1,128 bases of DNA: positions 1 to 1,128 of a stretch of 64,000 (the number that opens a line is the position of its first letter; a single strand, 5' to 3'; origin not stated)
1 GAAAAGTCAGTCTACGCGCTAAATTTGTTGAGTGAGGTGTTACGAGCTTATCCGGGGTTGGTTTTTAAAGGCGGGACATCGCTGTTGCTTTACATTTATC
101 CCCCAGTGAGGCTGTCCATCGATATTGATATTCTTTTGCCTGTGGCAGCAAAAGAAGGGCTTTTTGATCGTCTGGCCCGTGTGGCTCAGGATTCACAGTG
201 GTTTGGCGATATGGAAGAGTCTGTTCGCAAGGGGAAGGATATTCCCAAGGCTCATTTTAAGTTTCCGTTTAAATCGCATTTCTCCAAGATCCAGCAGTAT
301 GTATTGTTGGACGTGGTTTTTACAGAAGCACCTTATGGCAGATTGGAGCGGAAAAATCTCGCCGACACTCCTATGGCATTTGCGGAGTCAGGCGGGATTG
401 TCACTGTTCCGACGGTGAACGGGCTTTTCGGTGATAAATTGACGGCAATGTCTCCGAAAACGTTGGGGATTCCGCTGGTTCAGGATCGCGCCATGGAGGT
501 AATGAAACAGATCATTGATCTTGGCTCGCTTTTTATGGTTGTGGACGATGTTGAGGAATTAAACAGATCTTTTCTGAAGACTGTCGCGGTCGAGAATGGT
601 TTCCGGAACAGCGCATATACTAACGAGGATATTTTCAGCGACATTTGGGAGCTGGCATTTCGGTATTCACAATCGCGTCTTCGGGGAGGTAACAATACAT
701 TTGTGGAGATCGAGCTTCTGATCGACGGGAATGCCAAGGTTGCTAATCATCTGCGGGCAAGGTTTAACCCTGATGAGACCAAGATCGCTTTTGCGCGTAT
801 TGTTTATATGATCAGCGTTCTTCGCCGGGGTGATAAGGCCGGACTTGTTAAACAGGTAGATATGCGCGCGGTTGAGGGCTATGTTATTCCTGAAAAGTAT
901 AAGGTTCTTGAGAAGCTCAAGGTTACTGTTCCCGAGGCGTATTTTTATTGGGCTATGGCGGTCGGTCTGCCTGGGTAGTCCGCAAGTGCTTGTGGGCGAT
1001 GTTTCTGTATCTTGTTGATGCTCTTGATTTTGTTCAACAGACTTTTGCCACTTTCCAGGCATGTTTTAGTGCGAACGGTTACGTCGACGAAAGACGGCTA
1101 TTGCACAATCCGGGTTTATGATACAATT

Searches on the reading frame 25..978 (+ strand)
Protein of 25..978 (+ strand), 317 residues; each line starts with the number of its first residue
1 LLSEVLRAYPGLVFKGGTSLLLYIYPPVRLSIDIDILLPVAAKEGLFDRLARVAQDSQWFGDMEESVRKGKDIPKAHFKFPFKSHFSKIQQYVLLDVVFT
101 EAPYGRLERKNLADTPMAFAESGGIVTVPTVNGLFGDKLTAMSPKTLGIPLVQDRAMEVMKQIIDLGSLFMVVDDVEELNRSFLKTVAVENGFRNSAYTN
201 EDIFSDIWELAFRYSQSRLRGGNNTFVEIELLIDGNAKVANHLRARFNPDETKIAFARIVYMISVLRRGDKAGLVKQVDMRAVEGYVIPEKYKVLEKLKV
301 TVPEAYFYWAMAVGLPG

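Call 6: search_protein_families(library=pfam, proteins=[window:25-978:+], max_evalue=0.1)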
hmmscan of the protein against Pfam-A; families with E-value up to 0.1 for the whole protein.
window:25-978:+ (317 aa): 1 family
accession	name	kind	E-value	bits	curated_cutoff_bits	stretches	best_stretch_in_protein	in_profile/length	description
PF08843.17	AbiEii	-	1.5e-15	58.3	22.5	1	11-218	14-222/238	Nucleotidyl transferase AbiEii toxin, Type IV TA system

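Call 7: search_protein_families(library=ncbifam, proteins=[window:25-978:+], max_evalue=0.1)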
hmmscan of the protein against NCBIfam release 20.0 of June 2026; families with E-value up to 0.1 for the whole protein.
window:25-978:+ (317 aa): 0 families

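Call 35: search_protein_families(library=padloc, proteins=[window:25-978:+], max_evalue=0.01)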
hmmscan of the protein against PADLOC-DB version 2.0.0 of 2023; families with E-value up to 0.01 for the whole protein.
window:25-978:+ (317 aa): 7 families
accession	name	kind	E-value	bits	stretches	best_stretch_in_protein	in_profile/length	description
PDLC02299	AbiEii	-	2.6e-69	232.2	1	12-313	46-341/344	AbiEii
PDLC02291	AbiEii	-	1.1e-08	32.7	1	5-143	50-181/310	AbiEii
PDLC02292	AbiEii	-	1e-06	26.8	1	2-104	38-135/283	AbiEii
PDLC02294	AbiEii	-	7.3e-05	20.7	1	12-101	45-129/260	AbiEii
PDLC02324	AbiEii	-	0.00075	17.3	1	11-55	26-70/231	AbiEii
PDLC02305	AbiEii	-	0.00076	16.8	1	12-36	45-69/306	AbiEii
PDLC02304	AbiEii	-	0.0032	15.5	1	11-114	42-146/260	AbiEii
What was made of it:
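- Closest known: AbiE. Different: No match to the AbiEii (PF08843), AbiEi, DUF6088 or PADLOC AbiE models (calls 6, 7, 35).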
